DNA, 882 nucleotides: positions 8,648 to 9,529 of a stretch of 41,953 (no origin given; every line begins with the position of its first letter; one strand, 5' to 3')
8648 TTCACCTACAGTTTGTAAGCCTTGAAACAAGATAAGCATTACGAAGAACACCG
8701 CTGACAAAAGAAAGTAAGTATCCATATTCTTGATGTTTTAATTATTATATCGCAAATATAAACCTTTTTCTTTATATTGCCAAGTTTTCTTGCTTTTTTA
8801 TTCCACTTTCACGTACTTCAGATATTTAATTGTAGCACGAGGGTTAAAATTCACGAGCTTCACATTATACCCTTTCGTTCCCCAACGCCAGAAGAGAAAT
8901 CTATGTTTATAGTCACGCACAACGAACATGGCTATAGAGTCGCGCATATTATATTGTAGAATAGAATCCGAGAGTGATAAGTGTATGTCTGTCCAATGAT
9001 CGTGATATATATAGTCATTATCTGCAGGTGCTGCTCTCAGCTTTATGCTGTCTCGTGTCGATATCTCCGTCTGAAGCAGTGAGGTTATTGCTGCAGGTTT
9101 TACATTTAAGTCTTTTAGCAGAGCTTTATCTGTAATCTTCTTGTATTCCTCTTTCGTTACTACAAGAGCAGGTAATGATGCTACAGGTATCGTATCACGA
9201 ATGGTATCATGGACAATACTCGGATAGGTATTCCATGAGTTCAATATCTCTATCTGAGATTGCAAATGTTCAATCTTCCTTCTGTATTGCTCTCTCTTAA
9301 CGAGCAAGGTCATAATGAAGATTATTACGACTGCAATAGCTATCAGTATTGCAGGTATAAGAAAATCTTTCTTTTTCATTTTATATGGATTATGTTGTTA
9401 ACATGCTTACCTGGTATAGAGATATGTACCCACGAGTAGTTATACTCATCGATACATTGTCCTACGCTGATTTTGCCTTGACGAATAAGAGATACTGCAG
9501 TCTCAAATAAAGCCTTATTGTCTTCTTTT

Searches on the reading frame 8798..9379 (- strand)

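Call 24: search_protein_families(library=phrogs, proteins=[window:8798-9379:-], max_evalue=0.001)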
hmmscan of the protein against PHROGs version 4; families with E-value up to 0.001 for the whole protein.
window:8798-9379:- (193 aa): 1 family
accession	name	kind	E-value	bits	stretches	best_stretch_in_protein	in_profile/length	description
phrog_14010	-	unknown function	8.6e-10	39.6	1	11-192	5-195/197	-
